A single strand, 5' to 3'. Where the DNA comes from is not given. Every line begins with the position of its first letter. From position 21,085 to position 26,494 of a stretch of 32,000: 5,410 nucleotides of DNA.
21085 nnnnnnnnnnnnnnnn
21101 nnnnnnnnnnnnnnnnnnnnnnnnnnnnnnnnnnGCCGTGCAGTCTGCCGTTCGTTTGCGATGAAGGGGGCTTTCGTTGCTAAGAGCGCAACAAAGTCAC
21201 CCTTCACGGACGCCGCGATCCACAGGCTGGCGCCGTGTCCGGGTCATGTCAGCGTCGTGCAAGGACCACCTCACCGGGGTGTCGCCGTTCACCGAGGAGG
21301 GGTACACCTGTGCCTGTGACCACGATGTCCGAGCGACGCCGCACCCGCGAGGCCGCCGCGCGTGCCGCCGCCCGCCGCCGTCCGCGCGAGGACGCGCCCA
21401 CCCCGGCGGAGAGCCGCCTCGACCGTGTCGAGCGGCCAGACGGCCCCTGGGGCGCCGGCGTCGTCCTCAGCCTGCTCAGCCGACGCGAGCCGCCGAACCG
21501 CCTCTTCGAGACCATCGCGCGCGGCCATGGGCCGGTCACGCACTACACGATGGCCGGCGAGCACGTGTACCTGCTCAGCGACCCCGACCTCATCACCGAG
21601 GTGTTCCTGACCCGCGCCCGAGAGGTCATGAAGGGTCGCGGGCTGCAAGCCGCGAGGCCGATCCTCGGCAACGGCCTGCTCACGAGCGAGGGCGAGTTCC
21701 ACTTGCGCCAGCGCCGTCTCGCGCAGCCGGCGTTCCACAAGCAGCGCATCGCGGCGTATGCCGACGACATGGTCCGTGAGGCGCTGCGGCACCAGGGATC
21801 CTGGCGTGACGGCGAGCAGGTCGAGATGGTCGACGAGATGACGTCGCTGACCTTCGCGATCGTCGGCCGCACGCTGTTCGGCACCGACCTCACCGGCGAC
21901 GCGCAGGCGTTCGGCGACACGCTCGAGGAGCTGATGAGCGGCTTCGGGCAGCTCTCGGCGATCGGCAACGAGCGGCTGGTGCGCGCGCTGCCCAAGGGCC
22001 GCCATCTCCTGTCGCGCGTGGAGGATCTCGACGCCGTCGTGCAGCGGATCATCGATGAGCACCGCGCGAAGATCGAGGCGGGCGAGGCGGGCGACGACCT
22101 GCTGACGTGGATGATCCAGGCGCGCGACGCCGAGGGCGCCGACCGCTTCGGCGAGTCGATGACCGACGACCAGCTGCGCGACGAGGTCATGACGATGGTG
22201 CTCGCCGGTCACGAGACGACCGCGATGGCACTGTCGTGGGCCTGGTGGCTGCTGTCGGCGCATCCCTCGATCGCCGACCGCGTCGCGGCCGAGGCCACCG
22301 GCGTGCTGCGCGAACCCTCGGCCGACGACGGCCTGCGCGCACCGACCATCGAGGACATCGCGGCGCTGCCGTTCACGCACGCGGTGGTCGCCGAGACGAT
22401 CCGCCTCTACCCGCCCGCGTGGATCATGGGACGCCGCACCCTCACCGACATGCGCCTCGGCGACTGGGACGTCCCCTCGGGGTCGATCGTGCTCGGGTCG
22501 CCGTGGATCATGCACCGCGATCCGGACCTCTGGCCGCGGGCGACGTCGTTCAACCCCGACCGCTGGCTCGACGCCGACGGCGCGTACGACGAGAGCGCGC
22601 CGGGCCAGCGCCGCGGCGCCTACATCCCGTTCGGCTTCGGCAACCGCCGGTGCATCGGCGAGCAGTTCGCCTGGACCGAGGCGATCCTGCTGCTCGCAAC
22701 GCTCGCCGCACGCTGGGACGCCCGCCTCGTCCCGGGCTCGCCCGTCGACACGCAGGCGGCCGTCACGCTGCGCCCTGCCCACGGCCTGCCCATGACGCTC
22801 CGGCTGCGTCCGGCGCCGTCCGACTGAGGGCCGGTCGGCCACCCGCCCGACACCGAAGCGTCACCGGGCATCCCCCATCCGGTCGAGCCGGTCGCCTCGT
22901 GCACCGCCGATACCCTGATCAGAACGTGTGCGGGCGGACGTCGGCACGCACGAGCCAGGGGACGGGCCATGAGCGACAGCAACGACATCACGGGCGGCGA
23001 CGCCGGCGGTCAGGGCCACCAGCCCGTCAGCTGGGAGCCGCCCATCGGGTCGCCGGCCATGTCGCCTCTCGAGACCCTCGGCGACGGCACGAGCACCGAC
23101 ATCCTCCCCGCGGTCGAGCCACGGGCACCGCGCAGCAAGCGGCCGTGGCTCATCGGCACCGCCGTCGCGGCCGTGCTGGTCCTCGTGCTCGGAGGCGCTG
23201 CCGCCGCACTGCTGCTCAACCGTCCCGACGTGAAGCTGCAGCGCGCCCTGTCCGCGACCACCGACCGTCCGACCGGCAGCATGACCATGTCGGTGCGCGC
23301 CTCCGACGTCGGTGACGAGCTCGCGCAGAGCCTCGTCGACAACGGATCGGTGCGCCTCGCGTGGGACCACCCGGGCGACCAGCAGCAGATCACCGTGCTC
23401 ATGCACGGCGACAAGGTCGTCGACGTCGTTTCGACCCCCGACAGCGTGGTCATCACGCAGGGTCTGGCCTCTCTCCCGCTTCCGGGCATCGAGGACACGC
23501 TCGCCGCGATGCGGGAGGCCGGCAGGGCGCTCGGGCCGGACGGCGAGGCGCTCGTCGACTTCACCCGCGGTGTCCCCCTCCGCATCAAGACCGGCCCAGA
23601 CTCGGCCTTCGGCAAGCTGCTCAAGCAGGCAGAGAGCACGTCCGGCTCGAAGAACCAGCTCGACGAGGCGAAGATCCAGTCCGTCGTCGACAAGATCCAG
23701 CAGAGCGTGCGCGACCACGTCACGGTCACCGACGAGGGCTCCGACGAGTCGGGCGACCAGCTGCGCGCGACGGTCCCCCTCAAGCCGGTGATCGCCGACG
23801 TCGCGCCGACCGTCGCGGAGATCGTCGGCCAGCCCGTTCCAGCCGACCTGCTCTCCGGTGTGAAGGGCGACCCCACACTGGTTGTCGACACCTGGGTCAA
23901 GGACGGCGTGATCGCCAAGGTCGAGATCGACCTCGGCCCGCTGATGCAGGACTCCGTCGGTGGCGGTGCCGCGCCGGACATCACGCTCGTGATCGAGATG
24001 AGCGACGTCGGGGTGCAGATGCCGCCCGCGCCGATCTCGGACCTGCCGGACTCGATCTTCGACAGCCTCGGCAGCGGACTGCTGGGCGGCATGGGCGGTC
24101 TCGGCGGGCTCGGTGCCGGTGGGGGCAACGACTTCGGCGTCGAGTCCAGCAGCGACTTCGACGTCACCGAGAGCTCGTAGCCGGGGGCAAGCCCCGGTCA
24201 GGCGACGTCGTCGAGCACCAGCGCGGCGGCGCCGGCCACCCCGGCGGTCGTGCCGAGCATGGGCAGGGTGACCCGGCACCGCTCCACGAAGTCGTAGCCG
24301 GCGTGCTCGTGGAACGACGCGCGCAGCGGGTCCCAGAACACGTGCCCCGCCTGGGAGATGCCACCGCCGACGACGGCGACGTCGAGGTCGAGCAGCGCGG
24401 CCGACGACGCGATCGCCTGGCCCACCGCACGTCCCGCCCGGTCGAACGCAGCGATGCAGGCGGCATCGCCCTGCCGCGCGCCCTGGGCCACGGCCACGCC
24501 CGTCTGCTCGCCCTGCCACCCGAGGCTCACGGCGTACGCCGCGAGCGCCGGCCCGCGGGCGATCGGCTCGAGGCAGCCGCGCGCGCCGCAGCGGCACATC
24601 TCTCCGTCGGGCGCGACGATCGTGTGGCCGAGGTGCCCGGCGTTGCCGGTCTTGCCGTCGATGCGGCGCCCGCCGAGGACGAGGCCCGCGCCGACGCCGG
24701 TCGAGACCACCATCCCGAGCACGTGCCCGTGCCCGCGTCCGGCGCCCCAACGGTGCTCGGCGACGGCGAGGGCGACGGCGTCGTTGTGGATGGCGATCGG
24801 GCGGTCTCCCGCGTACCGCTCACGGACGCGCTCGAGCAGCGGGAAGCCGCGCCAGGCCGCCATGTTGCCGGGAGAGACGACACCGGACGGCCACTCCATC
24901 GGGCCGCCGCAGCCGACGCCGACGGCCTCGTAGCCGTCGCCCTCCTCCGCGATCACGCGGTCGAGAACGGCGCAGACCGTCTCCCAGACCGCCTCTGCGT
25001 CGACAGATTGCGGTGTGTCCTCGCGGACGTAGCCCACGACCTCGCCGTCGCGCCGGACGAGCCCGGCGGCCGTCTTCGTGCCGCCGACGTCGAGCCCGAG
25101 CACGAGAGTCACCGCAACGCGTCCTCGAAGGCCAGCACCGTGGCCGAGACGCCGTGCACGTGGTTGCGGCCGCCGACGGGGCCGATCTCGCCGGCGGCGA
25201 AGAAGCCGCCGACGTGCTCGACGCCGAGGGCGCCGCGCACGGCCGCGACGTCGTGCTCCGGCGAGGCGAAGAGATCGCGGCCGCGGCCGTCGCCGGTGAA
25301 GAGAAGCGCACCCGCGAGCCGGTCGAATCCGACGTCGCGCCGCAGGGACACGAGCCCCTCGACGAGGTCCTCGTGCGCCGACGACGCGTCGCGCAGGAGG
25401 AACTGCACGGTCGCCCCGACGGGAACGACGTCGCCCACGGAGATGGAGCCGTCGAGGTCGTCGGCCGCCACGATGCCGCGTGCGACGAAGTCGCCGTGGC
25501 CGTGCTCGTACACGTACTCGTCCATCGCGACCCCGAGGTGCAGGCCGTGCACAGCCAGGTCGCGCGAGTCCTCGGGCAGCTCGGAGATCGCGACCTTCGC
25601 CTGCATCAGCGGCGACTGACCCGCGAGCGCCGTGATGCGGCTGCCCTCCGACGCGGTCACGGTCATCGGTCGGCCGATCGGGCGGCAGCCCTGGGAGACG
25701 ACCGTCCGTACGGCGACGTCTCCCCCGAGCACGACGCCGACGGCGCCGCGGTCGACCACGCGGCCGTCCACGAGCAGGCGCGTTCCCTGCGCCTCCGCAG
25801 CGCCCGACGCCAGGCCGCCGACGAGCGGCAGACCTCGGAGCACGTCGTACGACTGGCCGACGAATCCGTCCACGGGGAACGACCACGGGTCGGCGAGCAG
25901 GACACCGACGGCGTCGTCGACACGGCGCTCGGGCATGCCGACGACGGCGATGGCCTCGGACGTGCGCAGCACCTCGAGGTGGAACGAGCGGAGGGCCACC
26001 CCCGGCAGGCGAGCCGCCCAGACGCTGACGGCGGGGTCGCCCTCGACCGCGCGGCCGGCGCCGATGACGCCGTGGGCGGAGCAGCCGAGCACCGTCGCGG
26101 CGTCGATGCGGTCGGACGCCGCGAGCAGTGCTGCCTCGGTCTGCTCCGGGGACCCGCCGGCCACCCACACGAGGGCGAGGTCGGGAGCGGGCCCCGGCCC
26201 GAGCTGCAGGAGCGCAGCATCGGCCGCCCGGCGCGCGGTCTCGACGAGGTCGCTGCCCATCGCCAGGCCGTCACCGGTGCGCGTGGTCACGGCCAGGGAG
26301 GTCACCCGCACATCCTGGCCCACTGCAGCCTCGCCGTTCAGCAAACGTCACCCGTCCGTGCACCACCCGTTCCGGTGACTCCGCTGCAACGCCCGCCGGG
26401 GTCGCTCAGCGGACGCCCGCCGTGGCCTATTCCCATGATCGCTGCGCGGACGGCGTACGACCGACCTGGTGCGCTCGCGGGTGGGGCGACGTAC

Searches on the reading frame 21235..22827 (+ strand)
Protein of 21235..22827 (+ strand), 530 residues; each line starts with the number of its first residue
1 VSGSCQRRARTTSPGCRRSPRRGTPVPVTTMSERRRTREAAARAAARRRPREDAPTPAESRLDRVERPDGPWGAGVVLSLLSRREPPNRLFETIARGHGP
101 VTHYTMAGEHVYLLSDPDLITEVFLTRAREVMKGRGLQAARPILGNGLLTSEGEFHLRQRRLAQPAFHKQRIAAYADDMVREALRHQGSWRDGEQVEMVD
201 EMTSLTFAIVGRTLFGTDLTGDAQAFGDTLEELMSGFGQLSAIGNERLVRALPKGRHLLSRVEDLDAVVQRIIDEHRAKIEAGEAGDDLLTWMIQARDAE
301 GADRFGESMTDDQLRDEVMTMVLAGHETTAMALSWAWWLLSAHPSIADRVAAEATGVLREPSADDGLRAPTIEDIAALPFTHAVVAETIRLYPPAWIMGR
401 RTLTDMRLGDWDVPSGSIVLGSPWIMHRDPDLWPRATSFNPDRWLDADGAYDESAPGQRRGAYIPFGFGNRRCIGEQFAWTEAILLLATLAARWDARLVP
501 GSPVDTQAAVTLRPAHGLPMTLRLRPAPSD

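Call 9: search_protein_families(library=pfam, proteins=[window:21235-22827:+], max_evalue=0.001)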
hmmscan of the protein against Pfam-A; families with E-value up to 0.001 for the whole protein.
window:21235-22827:+ (530 aa): 1 family
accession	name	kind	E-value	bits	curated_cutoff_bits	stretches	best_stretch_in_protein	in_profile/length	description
PF00067.27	p450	-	1.5e-70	238.7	22.8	1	75-504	8-442/462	Cytochrome P450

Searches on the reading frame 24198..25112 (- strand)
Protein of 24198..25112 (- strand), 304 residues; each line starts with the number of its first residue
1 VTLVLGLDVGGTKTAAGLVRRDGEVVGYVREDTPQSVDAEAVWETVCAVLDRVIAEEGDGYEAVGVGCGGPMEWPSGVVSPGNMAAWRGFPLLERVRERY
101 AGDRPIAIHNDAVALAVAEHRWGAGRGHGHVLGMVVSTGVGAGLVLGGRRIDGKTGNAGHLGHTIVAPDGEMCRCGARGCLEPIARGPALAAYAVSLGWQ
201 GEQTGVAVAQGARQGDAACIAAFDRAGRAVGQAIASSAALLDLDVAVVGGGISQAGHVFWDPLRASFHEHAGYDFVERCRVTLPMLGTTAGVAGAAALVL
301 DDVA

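Call 9: search_protein_families(library=pfam, proteins=[window:24198-25112:-], max_evalue=0.001)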
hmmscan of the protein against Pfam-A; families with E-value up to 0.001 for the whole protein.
window:24198-25112:- (304 aa): 1 family
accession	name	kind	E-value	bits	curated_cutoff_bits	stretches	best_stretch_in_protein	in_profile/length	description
PF00480.26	ROK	-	8e-59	200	22.9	1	5-301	2-293/294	ROK family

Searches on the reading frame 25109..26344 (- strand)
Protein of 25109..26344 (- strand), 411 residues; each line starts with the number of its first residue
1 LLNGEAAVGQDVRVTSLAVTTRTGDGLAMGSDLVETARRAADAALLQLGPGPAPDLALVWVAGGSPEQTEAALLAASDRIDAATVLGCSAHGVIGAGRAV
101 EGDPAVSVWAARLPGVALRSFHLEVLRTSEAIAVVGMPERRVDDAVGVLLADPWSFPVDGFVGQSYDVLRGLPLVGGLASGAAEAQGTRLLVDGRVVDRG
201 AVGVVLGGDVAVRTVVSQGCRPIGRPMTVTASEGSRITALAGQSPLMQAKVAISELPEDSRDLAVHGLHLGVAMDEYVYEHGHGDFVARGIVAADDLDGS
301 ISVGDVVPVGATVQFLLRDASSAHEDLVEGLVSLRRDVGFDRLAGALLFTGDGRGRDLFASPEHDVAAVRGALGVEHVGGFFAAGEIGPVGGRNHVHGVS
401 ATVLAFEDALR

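Call 9: search_protein_families(library=pfam, proteins=[window:25109-26344:-], max_evalue=0.001)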
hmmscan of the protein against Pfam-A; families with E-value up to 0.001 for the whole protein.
window:25109-26344:- (411 aa): 2 families
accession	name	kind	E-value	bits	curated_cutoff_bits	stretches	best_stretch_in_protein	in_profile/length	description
PF08495.15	FIST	-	1.5e-31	110.2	23.2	1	58-243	4-189/189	FIST N domain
PF10442.14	FIST_C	-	2.4e-17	63.8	28.5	1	256-389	9-131/131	FIST C domain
